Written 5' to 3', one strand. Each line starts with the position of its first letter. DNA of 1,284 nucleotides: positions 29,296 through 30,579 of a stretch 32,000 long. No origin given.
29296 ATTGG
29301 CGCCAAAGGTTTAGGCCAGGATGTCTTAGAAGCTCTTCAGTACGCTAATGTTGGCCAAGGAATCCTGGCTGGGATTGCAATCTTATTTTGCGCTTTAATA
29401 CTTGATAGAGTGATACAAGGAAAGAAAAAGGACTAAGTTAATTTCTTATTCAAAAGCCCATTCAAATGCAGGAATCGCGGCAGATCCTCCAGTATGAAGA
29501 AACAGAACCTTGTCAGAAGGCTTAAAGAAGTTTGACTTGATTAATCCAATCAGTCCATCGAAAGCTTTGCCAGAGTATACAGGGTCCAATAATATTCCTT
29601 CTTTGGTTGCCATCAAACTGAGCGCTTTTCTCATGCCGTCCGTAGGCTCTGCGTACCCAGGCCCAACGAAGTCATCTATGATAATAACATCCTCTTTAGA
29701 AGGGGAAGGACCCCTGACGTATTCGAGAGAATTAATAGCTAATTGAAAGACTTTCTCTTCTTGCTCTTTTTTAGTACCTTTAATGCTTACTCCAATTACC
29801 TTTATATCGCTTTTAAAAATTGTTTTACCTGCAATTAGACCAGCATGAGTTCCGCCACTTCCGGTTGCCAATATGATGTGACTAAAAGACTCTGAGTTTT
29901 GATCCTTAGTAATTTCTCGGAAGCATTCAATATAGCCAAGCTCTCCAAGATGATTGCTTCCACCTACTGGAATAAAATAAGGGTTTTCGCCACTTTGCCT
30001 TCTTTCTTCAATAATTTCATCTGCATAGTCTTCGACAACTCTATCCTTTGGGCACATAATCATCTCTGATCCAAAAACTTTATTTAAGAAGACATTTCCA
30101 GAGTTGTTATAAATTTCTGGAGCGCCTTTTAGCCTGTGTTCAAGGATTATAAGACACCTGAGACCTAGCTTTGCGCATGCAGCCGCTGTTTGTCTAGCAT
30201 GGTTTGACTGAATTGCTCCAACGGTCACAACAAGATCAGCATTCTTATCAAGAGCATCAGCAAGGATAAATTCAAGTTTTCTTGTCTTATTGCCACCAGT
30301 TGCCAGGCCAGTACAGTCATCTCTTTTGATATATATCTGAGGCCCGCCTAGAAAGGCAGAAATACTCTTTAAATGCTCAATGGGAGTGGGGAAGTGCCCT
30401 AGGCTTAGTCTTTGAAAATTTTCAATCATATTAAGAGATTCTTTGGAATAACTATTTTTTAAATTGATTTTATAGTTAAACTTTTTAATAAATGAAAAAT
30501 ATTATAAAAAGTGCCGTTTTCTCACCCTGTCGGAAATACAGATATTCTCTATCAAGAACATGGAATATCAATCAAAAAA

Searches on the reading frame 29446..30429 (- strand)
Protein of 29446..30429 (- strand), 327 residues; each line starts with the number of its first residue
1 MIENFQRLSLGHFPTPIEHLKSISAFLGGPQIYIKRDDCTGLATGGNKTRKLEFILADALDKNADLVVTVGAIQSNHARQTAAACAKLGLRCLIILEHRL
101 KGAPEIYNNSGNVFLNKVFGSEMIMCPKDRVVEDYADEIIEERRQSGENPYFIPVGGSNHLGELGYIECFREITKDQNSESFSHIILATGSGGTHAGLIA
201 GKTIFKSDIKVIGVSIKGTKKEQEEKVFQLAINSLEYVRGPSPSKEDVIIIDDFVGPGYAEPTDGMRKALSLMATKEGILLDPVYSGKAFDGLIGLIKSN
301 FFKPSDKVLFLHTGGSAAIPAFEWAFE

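Call 89: search_protein_families(library=pfam, proteins=[L019:5221-6051:+, L019:2007-2636:+], max_evalue=0.01)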
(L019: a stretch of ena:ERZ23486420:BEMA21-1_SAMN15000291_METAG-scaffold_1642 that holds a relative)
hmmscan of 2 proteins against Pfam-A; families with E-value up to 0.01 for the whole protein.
L019:5221-6051:+ (276 aa): 1 family
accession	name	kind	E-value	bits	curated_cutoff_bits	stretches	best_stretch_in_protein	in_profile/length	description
PF07460.16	NUMOD3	-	6.9e-30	103.1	20.4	5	170-206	1-37/37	NUMOD3 motif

L019:2007-2636:+ (209 aa): 0 families
